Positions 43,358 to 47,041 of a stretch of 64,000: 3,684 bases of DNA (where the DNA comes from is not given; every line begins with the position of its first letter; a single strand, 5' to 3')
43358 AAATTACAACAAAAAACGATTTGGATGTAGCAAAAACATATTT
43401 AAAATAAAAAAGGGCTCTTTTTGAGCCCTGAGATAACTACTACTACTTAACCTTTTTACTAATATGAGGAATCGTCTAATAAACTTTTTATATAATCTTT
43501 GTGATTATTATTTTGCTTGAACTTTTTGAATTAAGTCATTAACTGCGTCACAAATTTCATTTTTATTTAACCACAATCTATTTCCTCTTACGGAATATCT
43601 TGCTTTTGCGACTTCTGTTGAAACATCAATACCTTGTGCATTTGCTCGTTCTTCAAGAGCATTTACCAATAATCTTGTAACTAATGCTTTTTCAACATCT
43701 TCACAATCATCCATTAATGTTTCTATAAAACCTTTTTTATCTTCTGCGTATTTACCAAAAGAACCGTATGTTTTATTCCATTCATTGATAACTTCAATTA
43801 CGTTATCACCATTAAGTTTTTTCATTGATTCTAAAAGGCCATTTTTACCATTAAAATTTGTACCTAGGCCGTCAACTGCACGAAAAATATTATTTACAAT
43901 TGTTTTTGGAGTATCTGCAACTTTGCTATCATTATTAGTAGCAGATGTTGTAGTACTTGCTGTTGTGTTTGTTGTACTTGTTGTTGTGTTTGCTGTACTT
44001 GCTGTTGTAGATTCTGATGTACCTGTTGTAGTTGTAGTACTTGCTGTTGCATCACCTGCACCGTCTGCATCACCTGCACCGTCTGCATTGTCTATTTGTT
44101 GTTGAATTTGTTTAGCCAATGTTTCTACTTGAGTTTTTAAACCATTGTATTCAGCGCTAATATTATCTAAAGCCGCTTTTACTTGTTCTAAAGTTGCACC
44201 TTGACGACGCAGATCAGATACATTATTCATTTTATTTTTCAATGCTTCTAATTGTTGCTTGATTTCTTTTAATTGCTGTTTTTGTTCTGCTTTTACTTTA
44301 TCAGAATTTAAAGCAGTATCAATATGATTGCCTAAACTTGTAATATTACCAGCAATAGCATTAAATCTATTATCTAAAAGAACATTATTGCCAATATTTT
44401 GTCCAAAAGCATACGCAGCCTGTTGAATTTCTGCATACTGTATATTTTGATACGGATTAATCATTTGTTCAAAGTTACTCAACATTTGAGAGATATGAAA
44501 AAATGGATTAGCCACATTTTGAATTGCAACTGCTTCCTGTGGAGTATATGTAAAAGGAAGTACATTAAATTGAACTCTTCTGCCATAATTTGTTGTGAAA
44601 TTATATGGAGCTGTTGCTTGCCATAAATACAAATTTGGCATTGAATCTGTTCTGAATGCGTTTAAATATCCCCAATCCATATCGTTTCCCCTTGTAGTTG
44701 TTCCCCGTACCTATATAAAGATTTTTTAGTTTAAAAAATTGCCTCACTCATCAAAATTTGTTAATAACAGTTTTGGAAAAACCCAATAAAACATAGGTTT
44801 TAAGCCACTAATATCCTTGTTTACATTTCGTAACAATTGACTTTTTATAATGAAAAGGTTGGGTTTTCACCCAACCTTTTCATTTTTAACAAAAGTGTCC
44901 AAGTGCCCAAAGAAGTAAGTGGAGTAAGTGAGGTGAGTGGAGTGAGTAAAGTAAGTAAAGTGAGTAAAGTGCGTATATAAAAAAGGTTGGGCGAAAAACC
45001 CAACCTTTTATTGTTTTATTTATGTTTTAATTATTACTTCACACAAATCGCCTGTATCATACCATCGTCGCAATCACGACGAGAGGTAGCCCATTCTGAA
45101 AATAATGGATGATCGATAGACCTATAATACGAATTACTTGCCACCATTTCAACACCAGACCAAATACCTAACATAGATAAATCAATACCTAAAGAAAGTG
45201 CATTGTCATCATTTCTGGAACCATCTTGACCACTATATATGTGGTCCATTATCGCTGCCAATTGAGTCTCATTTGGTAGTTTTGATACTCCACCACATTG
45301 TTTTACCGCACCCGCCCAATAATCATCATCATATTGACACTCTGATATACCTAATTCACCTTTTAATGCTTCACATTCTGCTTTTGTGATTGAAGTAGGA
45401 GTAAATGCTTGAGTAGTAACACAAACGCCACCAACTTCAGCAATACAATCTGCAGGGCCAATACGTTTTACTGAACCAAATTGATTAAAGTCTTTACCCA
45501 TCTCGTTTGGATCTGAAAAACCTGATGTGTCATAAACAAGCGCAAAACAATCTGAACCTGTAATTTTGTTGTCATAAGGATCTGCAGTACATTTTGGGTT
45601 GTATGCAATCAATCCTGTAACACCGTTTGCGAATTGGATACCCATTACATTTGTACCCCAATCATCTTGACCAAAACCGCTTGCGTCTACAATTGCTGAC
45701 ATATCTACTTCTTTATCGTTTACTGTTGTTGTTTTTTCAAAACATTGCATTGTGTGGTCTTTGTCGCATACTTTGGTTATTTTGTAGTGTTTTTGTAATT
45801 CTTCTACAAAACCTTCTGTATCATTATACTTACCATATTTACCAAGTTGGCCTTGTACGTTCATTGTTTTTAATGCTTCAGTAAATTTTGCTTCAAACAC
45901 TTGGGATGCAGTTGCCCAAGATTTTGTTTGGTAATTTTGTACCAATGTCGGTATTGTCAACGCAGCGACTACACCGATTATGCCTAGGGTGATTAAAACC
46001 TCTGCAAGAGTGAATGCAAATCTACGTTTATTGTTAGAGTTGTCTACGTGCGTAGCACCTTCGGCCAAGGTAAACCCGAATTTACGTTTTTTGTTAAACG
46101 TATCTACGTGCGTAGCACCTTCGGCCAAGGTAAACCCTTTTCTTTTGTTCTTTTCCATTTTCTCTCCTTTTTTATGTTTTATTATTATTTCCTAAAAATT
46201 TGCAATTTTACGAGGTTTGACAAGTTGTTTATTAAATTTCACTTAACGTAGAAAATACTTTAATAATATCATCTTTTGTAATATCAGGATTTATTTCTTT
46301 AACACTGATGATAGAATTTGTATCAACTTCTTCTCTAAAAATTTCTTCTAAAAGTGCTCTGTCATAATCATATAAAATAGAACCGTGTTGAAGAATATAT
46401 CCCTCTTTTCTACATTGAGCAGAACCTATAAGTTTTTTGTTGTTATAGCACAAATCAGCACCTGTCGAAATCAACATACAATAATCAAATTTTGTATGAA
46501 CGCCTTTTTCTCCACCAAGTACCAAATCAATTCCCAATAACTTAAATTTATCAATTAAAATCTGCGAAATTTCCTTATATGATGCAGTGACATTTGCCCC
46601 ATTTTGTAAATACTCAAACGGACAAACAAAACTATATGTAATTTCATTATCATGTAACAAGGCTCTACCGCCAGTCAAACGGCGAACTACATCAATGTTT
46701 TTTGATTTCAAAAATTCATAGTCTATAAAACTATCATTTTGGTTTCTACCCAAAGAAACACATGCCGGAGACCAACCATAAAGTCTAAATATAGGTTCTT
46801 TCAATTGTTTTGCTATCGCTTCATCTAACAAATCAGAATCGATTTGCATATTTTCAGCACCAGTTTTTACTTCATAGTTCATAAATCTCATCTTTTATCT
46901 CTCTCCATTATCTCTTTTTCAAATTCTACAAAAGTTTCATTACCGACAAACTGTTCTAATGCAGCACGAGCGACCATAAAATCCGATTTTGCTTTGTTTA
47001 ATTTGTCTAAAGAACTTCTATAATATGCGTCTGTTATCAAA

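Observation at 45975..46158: Pilin-like gene with a tandemly triplicated prepilin-peptidase-site leader, encoded on perfect 35-nt GC-rich repeats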

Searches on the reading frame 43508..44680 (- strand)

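Call 45: search_protein_families(library=pfam, proteins=[window:43508-44680:-], max_evalue=0.001)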
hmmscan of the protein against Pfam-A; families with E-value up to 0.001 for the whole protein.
window:43508-44680:- (390 aa): 2 families
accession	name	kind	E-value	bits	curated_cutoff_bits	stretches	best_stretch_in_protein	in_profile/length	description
PF24611.2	Spectrin_Anc-1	-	0.00012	22.7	33.2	1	127-198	35-109/115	Nuclear anchorage protein 1, spectrin-like repeat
PF05622.17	HOOK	-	0.00086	18.6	35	0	133-194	113-181/514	HOOK protein coiled-coil region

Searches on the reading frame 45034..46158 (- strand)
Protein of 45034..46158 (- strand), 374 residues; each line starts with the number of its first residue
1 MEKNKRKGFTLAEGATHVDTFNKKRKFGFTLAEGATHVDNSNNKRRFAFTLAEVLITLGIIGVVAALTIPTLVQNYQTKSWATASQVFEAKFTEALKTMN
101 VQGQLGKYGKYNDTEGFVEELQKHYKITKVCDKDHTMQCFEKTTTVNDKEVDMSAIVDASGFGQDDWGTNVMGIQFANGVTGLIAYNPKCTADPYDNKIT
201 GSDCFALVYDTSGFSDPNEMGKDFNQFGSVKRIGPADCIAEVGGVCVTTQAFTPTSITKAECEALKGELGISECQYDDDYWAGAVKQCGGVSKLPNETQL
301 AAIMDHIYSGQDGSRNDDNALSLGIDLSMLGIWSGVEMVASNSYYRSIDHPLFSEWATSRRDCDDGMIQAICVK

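Call 6: search_protein_families(library=pfam, proteins=[window:45034-46158:-], max_evalue=1)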
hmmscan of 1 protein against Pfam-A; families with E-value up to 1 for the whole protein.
window:45034-46158:- (374 aa): 4 families
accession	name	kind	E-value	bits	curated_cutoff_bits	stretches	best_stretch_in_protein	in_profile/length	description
PF07963.17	N_methyl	-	1.3e-06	28.2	21.2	1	44-67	2-25/27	Prokaryotic N-terminal methylation motif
PF09628.15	YvfG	-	0.061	14.2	25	0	117-142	8-33/67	YvfG protein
PF01723.21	Chorion_1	-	0.061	13.7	22.3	1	200-272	34-103/169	Chorion protein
PF10716.14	NdhL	-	0.18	12.3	25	1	52-87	10-45/76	NADH dehydrogenase transmembrane subunit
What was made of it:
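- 45034..46158 (-): Pilin-like gene, 374 aa: a 48-residue leader, then a prepilin N-terminus and a globular, Cys-rich C-terminal part. Pfam N_methyl matches residues 44-67 (call 6).
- Checked: Only the third motif is matched by Pfam N_methyl (residues 44-67, call 6).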

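Call 7: search_protein_families(library=ncbifam, proteins=[window:45034-46158:-], max_evalue=1)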
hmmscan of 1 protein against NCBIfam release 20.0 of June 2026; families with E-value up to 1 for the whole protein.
window:45034-46158:- (374 aa): 9 families
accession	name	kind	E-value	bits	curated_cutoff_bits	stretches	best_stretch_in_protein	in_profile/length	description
NF041775.1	typeIV_PilA_Myxo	equivalog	1.9e-05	24.7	400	1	43-127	7-88/214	type IV pilin protein PilA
NF041013.1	T4P_ComGE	equivalog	0.00019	21.5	49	1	48-104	5-61/83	competence type IV pilus minor pilin ComGE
NF040999.1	pilin_ComGC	equivalog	0.00026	21.1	75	1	48-129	3-74/84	competence type IV pilus major pilin ComGC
TIGR01710.1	typeII_sec_gspG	equivalog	0.00027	21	88.85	1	49-101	3-54/134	type II secretion system major pseudopilin GspG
TIGR02532.1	IV_pilin_GFxxxE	domain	0.0023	17.7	16.3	1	48-68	3-23/24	prepilin-type N-terminal cleavage/methylation domain-containing protein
NF007862.0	PRK10574.1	equivalog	0.0028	17.8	138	1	47-80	5-37/145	prepilin peptidase-dependent pilin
TIGR01708.2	typeII_sec_gspH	equivalog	0.018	15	80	1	49-105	4-60/169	type II secretion system minor pseudopilin GspH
TIGR02596.1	TIGR02596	subfamily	0.044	13.8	70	1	49-95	1-47/196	Verru_Chthon cassette protein D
NF040982.1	ComGD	equivalog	0.42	11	70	1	48-92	3-47/139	competence type IV pilus minor pilin ComGD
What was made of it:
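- Closest known: Type IV pilin / type II secretion pseudopilin precursors. Same: Pfam N_methyl and NCBIfam IV_pilin_GFxxxE both match (calls 6, 7).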

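Call 9: find_homologous_proteins(query=window:45034-46158:-, max_evalue=0.001)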
Query window:45034-46158:- (374 aa): 7055 proteins with E <= 0.001 among 8000 candidates; the best 120 are listed.
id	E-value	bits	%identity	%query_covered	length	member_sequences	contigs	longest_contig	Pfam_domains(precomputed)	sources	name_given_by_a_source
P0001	3.4e-255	864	100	100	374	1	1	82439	PF07963.18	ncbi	-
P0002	8.0e-162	556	76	83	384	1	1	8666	-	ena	-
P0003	3.2e-152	525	73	86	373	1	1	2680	PF07963.18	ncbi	-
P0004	1.3e-141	490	82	69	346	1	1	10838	-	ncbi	-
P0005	1.3e-137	477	71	77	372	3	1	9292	-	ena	-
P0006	1.6e-135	470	68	80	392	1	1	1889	-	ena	-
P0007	7.9e-134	464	62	93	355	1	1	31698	PF07963.18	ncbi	-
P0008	2.8e-132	459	65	83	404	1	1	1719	-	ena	-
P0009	8.5e-127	441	57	93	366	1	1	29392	PF07963.18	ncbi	-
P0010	1.0e-125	438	66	78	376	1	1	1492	PF07963.18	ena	-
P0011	1.1e-124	434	66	78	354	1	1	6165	PF07963.18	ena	-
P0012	3.1e-123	429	61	82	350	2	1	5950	PF07963.18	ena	-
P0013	8.4e-122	425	70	70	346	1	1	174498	-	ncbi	-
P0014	3.2e-121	423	61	82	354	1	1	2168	-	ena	-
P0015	3.5e-121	423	68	71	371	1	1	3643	-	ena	-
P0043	7.3e-94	333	49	93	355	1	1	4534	PF07963.18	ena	-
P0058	7.4e-92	326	47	93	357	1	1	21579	PF07963.18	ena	-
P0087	1.0e-89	319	48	87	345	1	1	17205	-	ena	-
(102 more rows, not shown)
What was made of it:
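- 45034..46158 (-): More than 7000 homologues were found (call 9).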

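Call 12: find_encoding_contigs(protein=P0001, flank=3000, max_places=3)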
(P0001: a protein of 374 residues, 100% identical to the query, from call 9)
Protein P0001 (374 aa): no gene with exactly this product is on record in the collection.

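Call 53: find_encoding_contigs(protein=P0003, flank=2500, max_places=2)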
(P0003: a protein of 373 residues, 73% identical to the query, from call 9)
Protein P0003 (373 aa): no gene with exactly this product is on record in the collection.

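Call 54: find_encoding_contigs(protein=P0004, flank=2500, max_places=2)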
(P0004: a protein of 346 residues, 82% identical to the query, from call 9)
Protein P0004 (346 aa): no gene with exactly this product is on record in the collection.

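Call 55: find_encoding_contigs(protein=P0007, flank=2500, max_places=2)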
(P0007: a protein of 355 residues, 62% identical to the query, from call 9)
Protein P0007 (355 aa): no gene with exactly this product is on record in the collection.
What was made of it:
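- Tried and rejected: Look-ups by exact protein: P0001, P0003, P0004 and P0007 are not on record (calls 12, 53-55).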

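Call 56: find_encoding_contigs(protein=P0005, flank=2500, max_places=2)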
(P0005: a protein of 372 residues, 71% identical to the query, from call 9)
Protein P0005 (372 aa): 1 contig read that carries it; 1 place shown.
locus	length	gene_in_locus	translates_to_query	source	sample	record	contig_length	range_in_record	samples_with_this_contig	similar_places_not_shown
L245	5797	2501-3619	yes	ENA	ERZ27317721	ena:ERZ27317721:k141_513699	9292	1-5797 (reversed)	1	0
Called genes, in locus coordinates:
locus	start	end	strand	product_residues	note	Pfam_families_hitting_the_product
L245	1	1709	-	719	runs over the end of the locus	PF02629:CoA_binding, PF13380:CoA_binding_2, PF13607:Succ_CoA_lig, PF19045:Ligase_CoA_2, PF08442:ATP-grasp_2 (weak), PF13549:ATP-grasp_5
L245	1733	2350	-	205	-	PF04055:Radical_SAM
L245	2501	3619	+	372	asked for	-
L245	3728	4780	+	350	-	PF03741:TerC, PF04332:DUF475, PF03741:TerC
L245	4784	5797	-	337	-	?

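Call 57: find_encoding_contigs(protein=P0011, flank=2500, max_places=2)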
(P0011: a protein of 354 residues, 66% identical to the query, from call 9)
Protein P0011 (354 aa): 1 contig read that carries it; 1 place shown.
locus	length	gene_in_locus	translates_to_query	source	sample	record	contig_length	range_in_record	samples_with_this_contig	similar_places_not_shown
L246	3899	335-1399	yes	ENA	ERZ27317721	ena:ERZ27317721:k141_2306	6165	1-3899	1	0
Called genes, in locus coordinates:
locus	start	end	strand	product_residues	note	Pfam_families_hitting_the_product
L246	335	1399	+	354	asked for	PF07963:N_methyl (faint)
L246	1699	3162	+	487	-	PF01425:Amidase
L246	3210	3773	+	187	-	-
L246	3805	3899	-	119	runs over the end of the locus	-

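Call 58: find_encoding_contigs(protein=P0002, flank=2500, max_places=2)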
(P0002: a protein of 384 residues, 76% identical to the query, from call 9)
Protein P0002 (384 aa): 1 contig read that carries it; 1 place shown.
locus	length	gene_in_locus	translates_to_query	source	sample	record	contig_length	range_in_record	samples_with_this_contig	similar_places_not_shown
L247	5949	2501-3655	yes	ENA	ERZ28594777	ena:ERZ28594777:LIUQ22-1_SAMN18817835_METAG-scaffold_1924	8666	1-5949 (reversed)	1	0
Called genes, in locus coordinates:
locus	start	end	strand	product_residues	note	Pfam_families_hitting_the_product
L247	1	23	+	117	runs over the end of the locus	PF01783:Ribosomal_L32p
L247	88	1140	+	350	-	PF02504:FA_synthesis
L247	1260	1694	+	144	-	-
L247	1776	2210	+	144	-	-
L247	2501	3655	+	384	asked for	-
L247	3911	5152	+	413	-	-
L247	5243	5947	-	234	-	?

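Call 68: predict_structure(alignment_id=A1)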
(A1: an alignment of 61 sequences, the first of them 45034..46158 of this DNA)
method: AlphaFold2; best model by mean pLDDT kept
length: 374 residues; sequences in the alignment: 61
mean_pLDDT: 80.9   pTM: 0.68
mean pLDDT of the five models: 80.9, 79.6, 79.3, 79.0, 77.8
residues with pLDDT >= 90: 177; 70-90: 116; 50-70: 30; < 50: 51
segments of 3 or more residues with pLDDT < 50: 1-44, 64-67
pLDDT, mean of each block of 10 residues (from residue 1): 40 40 43 43 50 57 50 69 87 91 81 93 95 92 84 91 91 93 93 79 89 74 84 81 90 92 96 95 94 96 93 89 87 94 93 93 85 94
secondary structure, 60 per line:
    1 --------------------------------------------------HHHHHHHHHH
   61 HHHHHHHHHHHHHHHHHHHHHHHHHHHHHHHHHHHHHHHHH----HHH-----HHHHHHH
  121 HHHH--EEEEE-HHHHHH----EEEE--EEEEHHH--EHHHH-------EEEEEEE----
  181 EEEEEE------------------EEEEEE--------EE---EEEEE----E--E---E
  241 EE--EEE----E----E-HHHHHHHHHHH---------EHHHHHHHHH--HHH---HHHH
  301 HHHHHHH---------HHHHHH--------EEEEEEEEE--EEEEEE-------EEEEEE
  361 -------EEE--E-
elements in order: H51-101 H114-124 E127-131 H133-138 E143-146 E149-152 H159-162 E170-176 E181-186 E205-210 E224-228 E240-242 E245-247 H259-269 H280-288 H297-307 H317-322 E331-339 E342-347 E355-360 E368-370
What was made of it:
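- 45034..46158 (-): The AlphaFold model has helix 51-101 and a confident globular part (call 68).
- On Type IV pilin-like precursor (class III signal peptide): Met for the third motif only: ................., Pfam N_methyl at 44-67 (E = 1.3e-6, above the cut-off; call 6) and the AlphaFold helix 51-101 (call 68).
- Checked: Only the third is followed by the long helix in the AlphaFold model (H51-101; residues 1-44 have pLDDT about 40; call 68).
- Residues 1-44 of the model are disordered and the helix starts at residue 51 (call 68). No hydrophobic segment follows the extra sites, and residues 1-44 of the model are disordered (calls 6, 68).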

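Call 71: fold_search(model_id=the predicted structure, library=pdb)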
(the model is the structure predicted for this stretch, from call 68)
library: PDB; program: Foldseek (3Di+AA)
matches with E <= 10: 55; with E <= 0.001: 0
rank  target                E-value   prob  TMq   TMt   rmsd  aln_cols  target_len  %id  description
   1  8q4e_A                3.6e-02  0.85  0.16  0.38   9.5       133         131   15  Structure of Legionella pneumophila Lcl C-terminal domain (released 2023-12-27)
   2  7cyr                  1.9e+00  0.01  0.08  0.07  17.0       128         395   13  The closed conformation of MSMEG_1954 from Mycobacterium smegmatis (released 2021-12-08)
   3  3q34_B                2.1e+00  0.03  0.07  0.13  11.8        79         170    9  The crystal structure of YceI-like family protein from Pseudomonas syringae (released 2011-02-23)
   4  3tkn_D                2.4e+00  0.02  0.08  0.07  15.9       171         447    8  Structure of the Nup82-Nup159-Nup98 heterotrimer (released 2012-04-11)
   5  4akx_B                2.7e+00  0.04  0.05  0.04   4.3        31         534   29  Structure of the heterodimeric complex ExoU-SpcU from the type III secretion system (T3SS) of Pseudomonas aeruginosa (released 2012-04-18)
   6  1jl0_B                2.8e+00  0.01  0.07  0.07  11.8        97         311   12  Structure of a Human S-Adenosylmethionine Decarboxylase Self-processing Ester Intermediate and Mechanism of Putrescine (released 2001-08-22)
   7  7udq_B                3.6e+00  0.01  0.07  0.07  14.9       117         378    8  Crystal structure of COQ8A-CA157 inhibitor complex in space group P1 (released 2023-01-18)
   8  7udp                  3.6e+00  0.01  0.07  0.07  15.0       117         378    8  Crystal structure of COQ8A-CA157 inhibitor complex in space group C2 (released 2023-01-18)
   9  4eps                  4.0e+00  0.12  0.15  0.12   5.0        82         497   16  Crystal structure of a fimbrial protein (BACOVA_04982) from Bacteroides ovatus ATCC 8483 at 1.85 A resolution (released 2012-06-13)
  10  3tu3_B                4.5e+00  0.03  0.05  0.04   4.3        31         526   29  1.92 Angstrom resolution crystal structure of the full-length SpcU in complex with full-length ExoU from the type III  (released 2012-05-23)
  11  6ik9_B                4.5e+00  0.01  0.07  0.07  15.1       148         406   14  HIV-1 reverse transcriptase with Q151M/G112S/D113A/Y115F/F116Y/F160L/I159L:DNA:dGTP ternary complex (released 2019-01-30)
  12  8i6g_A                4.5e+00  0.01  0.10  0.12  16.5       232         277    7  Crystal structure of the African swine fever virus DNA sliding clamp (native form) (released 2023-06-07)
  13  7udq_A                4.8e+00  0.01  0.07  0.07  14.1       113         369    7  Crystal structure of COQ8A-CA157 inhibitor complex in space group P1 (released 2023-01-18)
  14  5j1l_C                5.1e+00  0.02  0.06  0.11   5.9        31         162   16  Crystal structure of Csd1-Csd2 dimer I (released 2016-10-19)
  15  9p1h_A                5.1e+00  0.01  0.06  0.08  12.1        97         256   11  100K human S-adenosylmethionine decarboxylase (released 2025-09-17)
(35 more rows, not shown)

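Call 81: find_encoding_contigs(protein=P0043, flank=1500, max_places=2)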
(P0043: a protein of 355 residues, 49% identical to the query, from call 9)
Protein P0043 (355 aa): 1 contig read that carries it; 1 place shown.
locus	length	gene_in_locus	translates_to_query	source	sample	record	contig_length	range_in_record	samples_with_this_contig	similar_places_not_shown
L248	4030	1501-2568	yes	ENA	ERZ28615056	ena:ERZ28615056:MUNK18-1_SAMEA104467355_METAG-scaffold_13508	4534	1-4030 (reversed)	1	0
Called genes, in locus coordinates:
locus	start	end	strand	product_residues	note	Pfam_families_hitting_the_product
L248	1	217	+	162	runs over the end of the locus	PF01313:Bac_export_3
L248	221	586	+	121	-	-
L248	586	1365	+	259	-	PF01311:Bac_export_1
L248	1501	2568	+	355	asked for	PF07963:N_methyl (faint)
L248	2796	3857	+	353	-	PF07963:N_methyl (weak)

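Call 82: find_encoding_contigs(protein=P0058, flank=1500, max_places=2)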
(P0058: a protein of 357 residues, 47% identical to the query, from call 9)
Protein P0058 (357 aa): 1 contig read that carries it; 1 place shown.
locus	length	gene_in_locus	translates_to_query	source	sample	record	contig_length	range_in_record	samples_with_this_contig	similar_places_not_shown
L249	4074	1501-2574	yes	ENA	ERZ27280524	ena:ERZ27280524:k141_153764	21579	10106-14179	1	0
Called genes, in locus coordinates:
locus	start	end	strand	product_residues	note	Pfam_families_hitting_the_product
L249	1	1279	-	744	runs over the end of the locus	PF03065:Glyco_hydro_57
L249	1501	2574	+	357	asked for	PF07963:N_methyl (faint)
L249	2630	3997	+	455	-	PF02163:Peptidase_M50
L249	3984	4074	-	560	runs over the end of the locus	PF02536:mTERF (weak)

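Call 83: find_encoding_contigs(protein=P0087, flank=1500, max_places=2)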
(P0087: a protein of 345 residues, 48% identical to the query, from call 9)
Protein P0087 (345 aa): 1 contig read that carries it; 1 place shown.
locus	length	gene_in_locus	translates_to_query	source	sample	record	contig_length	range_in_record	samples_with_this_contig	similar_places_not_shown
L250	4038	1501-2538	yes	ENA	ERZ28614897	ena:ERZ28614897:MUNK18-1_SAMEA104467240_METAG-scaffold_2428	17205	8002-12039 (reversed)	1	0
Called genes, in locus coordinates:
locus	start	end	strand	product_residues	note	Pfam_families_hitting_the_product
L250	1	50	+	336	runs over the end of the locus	-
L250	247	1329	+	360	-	PF07963:N_methyl (faint)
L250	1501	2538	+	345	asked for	-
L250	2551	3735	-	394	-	PF00350:Dynamin_N (faint), PF01926:MMR_HSR1, PF02421:FeoB_N (weak), PF18128:HydF_dimer, PF18133:HydF_tetramer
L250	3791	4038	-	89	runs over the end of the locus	PF00312:Ribosomal_S15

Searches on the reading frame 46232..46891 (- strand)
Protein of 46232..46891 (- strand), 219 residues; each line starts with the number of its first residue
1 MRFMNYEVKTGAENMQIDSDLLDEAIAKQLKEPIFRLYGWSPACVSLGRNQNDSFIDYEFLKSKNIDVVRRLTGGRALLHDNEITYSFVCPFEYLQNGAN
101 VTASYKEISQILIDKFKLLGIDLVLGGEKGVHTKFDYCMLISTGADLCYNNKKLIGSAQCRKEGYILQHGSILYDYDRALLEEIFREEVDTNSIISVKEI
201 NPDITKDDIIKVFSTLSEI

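Call 45: search_protein_families(library=pfam, proteins=[window:46232-46891:-], max_evalue=0.001)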
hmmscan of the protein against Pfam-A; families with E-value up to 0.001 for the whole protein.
window:46232-46891:- (219 aa): 2 families
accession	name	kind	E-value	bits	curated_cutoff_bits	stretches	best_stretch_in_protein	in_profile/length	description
PF21948.1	LplA-B_cat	-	7e-33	114.7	27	1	12-213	3-195/200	Lipoyl protein ligase A/B catalytic domain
PF03099.24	BPL_LplA_LipB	-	8.7e-12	45.5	21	1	52-177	12-133/133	Biotin/lipoate A/B protein ligase family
